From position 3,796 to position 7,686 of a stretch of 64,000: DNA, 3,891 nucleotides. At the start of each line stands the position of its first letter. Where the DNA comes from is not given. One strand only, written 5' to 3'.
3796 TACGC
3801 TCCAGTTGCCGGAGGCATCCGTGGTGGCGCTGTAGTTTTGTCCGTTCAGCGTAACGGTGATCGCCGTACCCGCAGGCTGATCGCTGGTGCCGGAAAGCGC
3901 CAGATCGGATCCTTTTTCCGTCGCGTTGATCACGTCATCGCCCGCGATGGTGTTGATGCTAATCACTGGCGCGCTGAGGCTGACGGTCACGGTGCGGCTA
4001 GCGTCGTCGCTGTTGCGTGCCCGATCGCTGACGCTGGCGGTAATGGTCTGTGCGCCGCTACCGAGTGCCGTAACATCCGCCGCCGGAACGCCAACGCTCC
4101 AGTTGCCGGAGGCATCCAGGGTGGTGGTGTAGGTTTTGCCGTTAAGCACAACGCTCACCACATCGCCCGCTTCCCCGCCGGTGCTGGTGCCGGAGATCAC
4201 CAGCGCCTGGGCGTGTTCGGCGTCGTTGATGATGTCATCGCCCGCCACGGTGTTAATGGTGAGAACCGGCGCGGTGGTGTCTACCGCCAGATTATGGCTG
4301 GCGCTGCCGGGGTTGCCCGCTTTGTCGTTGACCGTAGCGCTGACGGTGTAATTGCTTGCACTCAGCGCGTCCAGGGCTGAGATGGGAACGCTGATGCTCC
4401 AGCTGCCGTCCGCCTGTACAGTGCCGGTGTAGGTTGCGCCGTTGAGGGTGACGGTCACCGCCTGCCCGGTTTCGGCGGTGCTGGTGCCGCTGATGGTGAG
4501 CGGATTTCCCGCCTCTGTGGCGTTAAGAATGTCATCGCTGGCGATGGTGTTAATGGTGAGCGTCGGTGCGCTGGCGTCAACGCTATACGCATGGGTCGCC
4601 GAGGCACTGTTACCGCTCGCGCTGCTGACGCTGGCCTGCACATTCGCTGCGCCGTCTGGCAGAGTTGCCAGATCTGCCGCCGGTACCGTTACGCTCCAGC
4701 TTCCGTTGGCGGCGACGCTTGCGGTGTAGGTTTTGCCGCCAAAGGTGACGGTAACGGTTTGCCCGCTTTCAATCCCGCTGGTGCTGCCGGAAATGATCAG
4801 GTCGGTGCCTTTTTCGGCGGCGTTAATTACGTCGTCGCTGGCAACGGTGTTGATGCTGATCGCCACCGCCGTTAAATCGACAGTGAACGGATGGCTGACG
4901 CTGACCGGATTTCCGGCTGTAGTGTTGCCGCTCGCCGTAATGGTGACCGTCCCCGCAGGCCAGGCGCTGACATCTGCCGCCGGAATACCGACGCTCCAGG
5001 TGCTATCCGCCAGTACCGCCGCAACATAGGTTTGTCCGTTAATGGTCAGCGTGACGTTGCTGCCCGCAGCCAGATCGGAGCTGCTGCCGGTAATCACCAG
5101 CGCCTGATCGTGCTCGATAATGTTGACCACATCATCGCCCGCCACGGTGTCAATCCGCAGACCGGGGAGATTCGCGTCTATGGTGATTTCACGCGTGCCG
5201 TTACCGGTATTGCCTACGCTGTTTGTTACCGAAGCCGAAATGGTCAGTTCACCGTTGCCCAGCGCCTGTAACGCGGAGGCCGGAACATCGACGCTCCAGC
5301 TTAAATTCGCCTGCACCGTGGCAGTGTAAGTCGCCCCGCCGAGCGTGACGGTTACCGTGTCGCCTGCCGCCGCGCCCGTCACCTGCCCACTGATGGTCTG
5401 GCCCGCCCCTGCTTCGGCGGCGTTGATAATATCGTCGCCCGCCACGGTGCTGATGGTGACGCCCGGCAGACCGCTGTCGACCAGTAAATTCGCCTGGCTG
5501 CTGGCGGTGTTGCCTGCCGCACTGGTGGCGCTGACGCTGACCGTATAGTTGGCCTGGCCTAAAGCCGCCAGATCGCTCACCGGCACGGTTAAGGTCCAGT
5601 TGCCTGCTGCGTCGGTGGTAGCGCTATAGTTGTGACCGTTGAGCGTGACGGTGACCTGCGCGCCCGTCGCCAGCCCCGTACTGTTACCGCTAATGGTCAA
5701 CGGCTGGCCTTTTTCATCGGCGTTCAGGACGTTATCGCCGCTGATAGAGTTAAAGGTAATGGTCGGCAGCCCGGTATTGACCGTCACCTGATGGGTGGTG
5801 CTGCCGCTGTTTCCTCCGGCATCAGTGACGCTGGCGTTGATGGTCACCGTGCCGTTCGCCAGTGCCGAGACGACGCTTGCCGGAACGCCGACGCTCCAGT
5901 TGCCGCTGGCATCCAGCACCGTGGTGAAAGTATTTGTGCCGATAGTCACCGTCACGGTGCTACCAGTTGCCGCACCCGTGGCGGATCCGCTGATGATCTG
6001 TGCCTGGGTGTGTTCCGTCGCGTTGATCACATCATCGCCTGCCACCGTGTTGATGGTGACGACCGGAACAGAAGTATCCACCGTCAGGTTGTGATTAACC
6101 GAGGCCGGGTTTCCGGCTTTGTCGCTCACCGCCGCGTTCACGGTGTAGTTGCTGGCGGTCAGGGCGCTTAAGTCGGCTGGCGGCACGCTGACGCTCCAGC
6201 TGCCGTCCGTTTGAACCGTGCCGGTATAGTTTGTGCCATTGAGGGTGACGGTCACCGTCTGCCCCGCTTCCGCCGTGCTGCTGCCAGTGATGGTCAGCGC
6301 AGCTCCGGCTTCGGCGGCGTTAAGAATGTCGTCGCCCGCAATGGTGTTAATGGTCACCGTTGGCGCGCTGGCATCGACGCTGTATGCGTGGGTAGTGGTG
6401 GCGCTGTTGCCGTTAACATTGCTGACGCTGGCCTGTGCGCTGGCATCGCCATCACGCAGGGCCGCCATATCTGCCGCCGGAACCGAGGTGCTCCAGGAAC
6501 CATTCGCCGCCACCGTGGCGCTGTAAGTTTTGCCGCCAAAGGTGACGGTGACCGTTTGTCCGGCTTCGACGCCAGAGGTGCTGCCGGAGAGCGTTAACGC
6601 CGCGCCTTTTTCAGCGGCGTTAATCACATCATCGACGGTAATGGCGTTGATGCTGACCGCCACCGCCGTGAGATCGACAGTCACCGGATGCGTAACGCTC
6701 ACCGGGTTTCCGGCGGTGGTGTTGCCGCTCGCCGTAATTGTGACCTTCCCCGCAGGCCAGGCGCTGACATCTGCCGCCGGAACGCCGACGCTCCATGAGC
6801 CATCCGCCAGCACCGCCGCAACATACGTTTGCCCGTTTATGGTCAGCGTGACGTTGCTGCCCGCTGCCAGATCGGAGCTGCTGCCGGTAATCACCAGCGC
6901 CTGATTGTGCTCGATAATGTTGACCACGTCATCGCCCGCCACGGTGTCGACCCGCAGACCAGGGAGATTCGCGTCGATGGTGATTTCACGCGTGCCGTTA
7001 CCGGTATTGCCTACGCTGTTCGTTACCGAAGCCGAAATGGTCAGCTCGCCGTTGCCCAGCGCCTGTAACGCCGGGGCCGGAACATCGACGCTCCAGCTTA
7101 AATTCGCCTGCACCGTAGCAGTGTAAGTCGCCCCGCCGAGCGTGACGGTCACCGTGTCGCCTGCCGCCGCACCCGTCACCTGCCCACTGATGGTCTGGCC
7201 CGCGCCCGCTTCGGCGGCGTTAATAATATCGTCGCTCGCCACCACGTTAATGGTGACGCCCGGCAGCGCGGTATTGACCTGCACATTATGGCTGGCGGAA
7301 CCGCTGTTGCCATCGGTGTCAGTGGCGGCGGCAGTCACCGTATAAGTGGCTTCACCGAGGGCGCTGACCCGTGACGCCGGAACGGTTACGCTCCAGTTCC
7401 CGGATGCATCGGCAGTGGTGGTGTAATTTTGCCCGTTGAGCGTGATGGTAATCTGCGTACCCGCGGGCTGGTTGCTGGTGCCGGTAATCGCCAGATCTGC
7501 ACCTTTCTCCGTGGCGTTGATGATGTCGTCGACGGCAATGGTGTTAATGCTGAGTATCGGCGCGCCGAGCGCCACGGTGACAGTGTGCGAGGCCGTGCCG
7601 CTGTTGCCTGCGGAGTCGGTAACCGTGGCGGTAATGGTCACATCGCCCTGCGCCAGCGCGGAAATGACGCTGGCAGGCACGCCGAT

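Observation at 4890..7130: Near-identical blocks between adjacent super-repeat copies: recent duplication or gene conversion, and an assembly-collapse risk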

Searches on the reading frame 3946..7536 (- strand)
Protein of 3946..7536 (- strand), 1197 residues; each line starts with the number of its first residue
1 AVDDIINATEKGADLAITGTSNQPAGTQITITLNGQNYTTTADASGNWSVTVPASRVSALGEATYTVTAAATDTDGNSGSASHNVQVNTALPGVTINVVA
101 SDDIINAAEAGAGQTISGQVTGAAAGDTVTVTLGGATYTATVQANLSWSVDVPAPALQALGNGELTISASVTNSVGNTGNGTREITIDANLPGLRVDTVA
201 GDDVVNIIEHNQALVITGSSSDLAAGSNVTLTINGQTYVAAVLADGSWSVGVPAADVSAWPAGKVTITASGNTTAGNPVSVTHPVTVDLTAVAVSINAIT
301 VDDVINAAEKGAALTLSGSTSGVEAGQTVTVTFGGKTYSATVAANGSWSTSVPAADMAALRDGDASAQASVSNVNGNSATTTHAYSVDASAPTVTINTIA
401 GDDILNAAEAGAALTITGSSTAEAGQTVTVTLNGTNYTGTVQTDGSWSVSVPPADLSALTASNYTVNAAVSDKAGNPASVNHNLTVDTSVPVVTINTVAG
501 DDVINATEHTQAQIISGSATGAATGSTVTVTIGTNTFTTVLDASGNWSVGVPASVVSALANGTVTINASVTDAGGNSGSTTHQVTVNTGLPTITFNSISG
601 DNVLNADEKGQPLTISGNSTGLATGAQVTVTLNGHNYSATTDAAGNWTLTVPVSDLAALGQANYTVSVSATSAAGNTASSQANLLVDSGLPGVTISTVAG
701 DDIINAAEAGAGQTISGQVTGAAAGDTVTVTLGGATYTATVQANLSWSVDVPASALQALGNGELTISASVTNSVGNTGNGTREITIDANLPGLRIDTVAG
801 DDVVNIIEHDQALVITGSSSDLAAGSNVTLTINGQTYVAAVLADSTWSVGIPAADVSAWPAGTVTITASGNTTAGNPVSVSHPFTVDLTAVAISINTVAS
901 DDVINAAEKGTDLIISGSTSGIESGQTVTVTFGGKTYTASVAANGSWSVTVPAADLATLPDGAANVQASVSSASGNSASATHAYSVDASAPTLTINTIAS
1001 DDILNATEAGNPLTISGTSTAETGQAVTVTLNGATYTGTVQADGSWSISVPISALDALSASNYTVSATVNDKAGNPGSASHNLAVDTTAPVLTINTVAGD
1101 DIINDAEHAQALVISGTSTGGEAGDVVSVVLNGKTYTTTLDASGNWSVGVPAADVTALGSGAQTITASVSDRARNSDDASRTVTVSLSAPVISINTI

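Call 49: profile_search(protein=window:3946-7536:-)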
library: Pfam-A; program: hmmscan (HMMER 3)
A. the first sequence (1197 residues): domains with independent E <= 10: 30; with E <= 0.001: 9
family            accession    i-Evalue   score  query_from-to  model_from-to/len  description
Big_13            PF19077.6     2.7e-08    34.6    1007-1087       24-102/102  Bacterial Ig-like domain
Big_13            PF19077.6     6.5e-08    33.4     414-488        29-102/102  Bacterial Ig-like domain
Big_13            PF19077.6     1.1e-07    32.7     624-687        39-101/102  Bacterial Ig-like domain
Big_13            PF19077.6     2.1e-05    25.4      15-88         29-101/102  Bacterial Ig-like domain
Big_13            PF19077.6     0.00022    22.1     123-188        35-101/102  Bacterial Ig-like domain
Big_13            PF19077.6     0.00022    22.1     722-787        35-101/102  Bacterial Ig-like domain
Big_13            PF19077.6     0.00023    22.1     326-388        38-101/102  Bacterial Ig-like domain
Big_13            PF19077.6     0.00066    20.6    1120-1185       34-100/102  Bacterial Ig-like domain
Big_13            PF19077.6     0.00082    20.3     926-987        41-101/102  Bacterial Ig-like domain
Big_13            PF19077.6      0.0042    18.0     506-588        23-102/102  Bacterial Ig-like domain
Big_13            PF19077.6       0.022    15.7     214-288        29-101/102  Bacterial Ig-like domain
Big_3_3           PF13750.12      0.025    14.7    1055-1133        9-88/157  Bacterial Ig-like domain (group 3)
Big_13            PF19077.6         0.1    13.5     809-887        25-101/102  Bacterial Ig-like domain
Big_3_3           PF13750.12       0.15    12.2     955-1041        8-96/157  Bacterial Ig-like domain (group 3)
Big_3_5           PF16640.11       0.17    12.9    1108-1185       10-87/88  Bacterial Ig-like domain (group 3)
Big_3_3           PF13750.12       0.55    10.3     455-582         8-142/157  Bacterial Ig-like domain (group 3)
Big_3_3           PF13750.12       0.68    10.0     356-441         8-95/157  Bacterial Ig-like domain (group 3)
Big_3_5           PF16640.11        1.4    10.0     407-487         7-86/88  Bacterial Ig-like domain (group 3)
Big_3_5           PF16640.11        1.5     9.9    1006-1086        7-86/88  Bacterial Ig-like domain (group 3)
DUF6712           PF20459.4         1.6     9.1     818-873        18-73/121  Family of unknown function (DUF6712)
Choline_bind_4    PF21540.3         1.9     9.0    1035-1046        1-12/21  Choline-binding repeat
RAMA              PF18755.6         3.2     8.2     223-260        30-70/107  Restriction Enzyme Adenine Methylase Associated
Big_3_5           PF16640.11        3.6     8.7     911-986        12-85/88  Bacterial Ig-like domain (group 3)
HYR               PF02494.22        4.2     8.2     538-586        32-81/81  HYR domain
Choline_bind_4    PF21540.3         4.6     7.8     436-447         1-12/21  Choline-binding repeat

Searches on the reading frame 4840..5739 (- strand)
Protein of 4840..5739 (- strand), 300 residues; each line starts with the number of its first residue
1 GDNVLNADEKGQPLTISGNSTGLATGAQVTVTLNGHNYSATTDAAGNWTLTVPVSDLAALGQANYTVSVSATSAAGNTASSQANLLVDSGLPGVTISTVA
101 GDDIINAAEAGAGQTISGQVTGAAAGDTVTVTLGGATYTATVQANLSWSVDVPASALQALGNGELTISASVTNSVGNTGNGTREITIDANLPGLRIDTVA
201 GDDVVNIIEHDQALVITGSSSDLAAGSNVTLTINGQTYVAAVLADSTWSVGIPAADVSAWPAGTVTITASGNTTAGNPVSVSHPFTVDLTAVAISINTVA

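Call 50: find_homologous_proteins(query=window:4840-5739:-, max_evalue=1e-60)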
Query window:4840-5739:- (300 aa): 191 proteins with E <= 1e-60 among 8000 candidates; the best 120 are listed.
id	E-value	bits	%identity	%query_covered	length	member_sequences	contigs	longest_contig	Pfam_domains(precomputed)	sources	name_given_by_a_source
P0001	1.9e-188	643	84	100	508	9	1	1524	PF19077.7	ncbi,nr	ncbi:TPA: Ig-like domain-containing protein, partial [Escherichia coli]|nr:Ig-like domain-containing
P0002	3.6e-161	553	80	83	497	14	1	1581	PF19077.7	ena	-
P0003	7.7e-160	549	79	99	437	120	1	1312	PF19077.7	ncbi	ncbi:Ig-like domain-containing protein, partial [Escherichia coli]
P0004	1.7e-158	544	67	100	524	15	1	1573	PF22479.3,PF19077.7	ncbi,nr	ncbi:Ig-like domain-containing protein, partial [Escherichia coli]|nr:Ig-like domain-containing prot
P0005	6.5e-157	539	79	75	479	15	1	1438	PF23424.2,PF19077.7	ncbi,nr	ncbi:Ig-like domain-containing protein, partial [Escherichia coli O157:NM]|nr:Ig-like domain-contain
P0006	2.8e-155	534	68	65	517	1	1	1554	PF19077.7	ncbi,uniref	ncbi:Ig-like domain-containing protein, partial [Escherichia coli]|uniref:Ig-like domain-containing 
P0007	1.9e-154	531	71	90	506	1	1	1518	PF19077.7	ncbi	ncbi:Ig-like domain-containing protein, partial [Escherichia coli]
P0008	1.5e-153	528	77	67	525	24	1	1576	PF19077.7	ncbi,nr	ncbi:Ig-like domain-containing protein, partial [Escherichia coli]|nr:Ig-like domain-containing prot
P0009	1.8e-152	525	87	65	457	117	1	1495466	PF19077.7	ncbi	-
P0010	1.2e-151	522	65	86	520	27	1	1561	PF19077.7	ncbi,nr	ncbi:TPA: Ig-like domain-containing protein, partial [Enterobacter hormaechei subsp. steigerwaltii]|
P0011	2.3e-151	521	76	99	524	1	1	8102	PF19077.7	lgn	-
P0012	1.3e-150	519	66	100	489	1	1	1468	PF19077.7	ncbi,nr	ncbi:MAG: Ig-like domain-containing protein, partial [Enterobacter sp.]|nr:Ig-like domain-containing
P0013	2.0e-149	515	69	78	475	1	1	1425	PF13750.13,PF23424.2,PF19077.7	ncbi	ncbi:adhesin, partial [Erwinia sp. OLMDLW33]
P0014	2.2e-149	515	77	70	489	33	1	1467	PF19077.7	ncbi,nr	ncbi:Ig-like domain-containing protein, partial [Escherichia coli]|nr:Ig-like domain-containing prot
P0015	1.0e-148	512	71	76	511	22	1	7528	PF19077.7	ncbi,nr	ncbi:Ig-like domain-containing protein, partial [Escherichia coli]|nr:Ig-like domain-containing prot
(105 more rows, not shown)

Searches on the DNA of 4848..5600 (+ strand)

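Call 33: search_dna_similar(query=window:4848-5445:+, collection=ecoli_genomes, mode=near, max_rows=30)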
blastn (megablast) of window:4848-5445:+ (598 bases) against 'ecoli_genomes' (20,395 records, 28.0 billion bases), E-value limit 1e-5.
Records with a match: 957; places in all: 2967; records where one place covers at least 80% of the query: 957.
Genomes with a match: 957 of 5426; with a place that covers at least 80% of the query: 957. Places per genome that has any: lowest 1, median 3, highest 4. On chromosomes: 2967 places; on plasmids: 0.
Best place of each record, by identity: 90-95% 903; 80-90% 52; 60-80% 2.
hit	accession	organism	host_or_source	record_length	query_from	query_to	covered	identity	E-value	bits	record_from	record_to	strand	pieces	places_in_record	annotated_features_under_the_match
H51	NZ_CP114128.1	Escherichia coli strain PE164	pig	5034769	2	598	100%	93.6%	0e+0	893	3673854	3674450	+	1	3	siiEA: BapA-related adhesin SiiEA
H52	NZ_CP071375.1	Escherichia coli strain E105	fish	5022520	2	598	100%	93.6%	0e+0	893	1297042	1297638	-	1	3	siiEA: BapA-related adhesin SiiEA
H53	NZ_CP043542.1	Escherichia coli strain F2_81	Sus scrofa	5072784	2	598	100%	93.6%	0e+0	893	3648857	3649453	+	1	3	siiEA: BapA-related adhesin SiiEA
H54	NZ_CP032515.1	Escherichia coli strain 118UI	Homo sapiens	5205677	2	598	100%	92.6%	0e+0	859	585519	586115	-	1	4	siiEA: BapA-related adhesin SiiEA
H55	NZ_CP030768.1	Escherichia coli strain 2017C-4173W12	missing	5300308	2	598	100%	92.6%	0e+0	859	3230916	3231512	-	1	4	siiEA: BapA-related adhesin SiiEA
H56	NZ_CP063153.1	Escherichia coli strain M7424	Homo sapiens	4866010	2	598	100%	92.6%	0e+0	859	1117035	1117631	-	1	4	siiEA: BapA-related adhesin SiiEA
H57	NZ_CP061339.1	Escherichia coli strain M00057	Homo sapiens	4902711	2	598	100%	92.6%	0e+0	859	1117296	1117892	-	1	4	siiEA: BapA-related adhesin SiiEA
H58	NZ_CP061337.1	Escherichia coli strain M11957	Homo sapiens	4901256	2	598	100%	92.6%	0e+0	859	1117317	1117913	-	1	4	siiEA: BapA-related adhesin SiiEA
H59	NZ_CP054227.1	Escherichia coli strain EcPF15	Homo sapiens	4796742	2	598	100%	92.6%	0e+0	859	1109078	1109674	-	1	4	siiEA: BapA-related adhesin SiiEA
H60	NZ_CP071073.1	Escherichia coli strain 3347558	Homo sapiens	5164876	2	598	100%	92.6%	0e+0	859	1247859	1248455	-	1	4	siiEA: BapA-related adhesin SiiEA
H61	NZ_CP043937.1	Escherichia coli strain RM14516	blackbird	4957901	2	598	100%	92.6%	0e+0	859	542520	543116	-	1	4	siiEA: BapA-related adhesin SiiEA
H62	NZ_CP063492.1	Escherichia coli strain EF5-18-41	Gallus gallus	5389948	2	598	100%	92.6%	0e+0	859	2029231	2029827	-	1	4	siiEA: BapA-related adhesin SiiEA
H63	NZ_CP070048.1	Escherichia coli strain FDAARGOS_1290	Homo sapiens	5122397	2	598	100%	92.6%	0e+0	859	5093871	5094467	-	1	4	siiEA: BapA-related adhesin SiiEA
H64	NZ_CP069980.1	Escherichia coli strain FDAARGOS_1291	Homo sapiens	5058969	2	598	100%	92.6%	0e+0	859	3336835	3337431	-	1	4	siiEA: BapA-related adhesin SiiEA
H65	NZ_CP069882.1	Escherichia coli strain FDAARGOS_1289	Homo sapiens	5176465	2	598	100%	92.6%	0e+0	859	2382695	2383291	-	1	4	siiEA: BapA-related adhesin SiiEA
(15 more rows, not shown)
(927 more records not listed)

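Call 38: search_dna_similar(query=window:5250-5600:+, collection=ecoli_genomes, mode=near, max_rows=12)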
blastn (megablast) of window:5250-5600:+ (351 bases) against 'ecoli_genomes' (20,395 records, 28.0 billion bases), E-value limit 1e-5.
Records with a match: 957; places in all: 2026; records where one place covers at least 80% of the query: 943.
Genomes with a match: 957 of 5426; with a place that covers at least 80% of the query: 943. Places per genome that has any: lowest 1, median 2, highest 3. On chromosomes: 2026 places; on plasmids: 0.
Best place of each record, by identity: 90-95% 4; 80-90% 953.
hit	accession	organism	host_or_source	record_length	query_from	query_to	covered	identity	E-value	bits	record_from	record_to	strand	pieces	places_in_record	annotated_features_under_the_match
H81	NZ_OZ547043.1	Escherichia coli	Homo sapiens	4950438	1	351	100%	89.8%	3e-123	449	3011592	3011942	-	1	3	siiEA: BapA-related adhesin SiiEA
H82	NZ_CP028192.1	Escherichia coli strain CFSAN018748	tissue and/or biological fluid swine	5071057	3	351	99%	89.7%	4e-122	446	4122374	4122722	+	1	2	siiEA: BapA-related adhesin SiiEA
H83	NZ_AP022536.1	Escherichia coli strain THO-008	Homo sapiens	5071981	3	351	99%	89.7%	4e-122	446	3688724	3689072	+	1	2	siiEA: BapA-related adhesin SiiEA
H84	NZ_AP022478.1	Escherichia coli strain STN0717-11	-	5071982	3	351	99%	89.7%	4e-122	446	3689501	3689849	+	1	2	siiEA: BapA-related adhesin SiiEA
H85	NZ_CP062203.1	Escherichia coli strain K_EC180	swine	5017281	3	351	99%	89.7%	4e-122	446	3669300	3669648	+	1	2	Ig-like domain-containing protein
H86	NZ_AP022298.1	Escherichia coli strain BEC1-S17-ESBL-09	-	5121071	3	351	99%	89.7%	4e-122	446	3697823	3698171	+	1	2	siiEA: BapA-related adhesin SiiEA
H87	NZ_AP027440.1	Escherichia coli strain EC556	Sus scrofa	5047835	3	351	99%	89.7%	4e-122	446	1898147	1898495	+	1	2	siiEA: BapA-related adhesin SiiEA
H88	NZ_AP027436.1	Escherichia coli strain EC571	Sus scrofa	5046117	3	351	99%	89.7%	4e-122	446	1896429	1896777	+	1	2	siiEA: BapA-related adhesin SiiEA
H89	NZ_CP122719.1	Escherichia coli strain ETEC1748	Sus scrofa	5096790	3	351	99%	89.7%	4e-122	446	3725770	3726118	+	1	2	Ig-like domain-containing protein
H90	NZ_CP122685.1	Escherichia coli strain ETEC4067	Sus scrofa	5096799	3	351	99%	89.7%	4e-122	446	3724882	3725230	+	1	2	Ig-like domain-containing protein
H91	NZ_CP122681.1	Escherichia coli strain ETEC4068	Sus scrofa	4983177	3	351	99%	89.7%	4e-122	446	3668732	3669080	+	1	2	Ig-like domain-containing protein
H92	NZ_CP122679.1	Escherichia coli strain ETEC4069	Sus scrofa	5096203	3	351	99%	89.7%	4e-122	446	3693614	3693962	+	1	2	Ig-like domain-containing protein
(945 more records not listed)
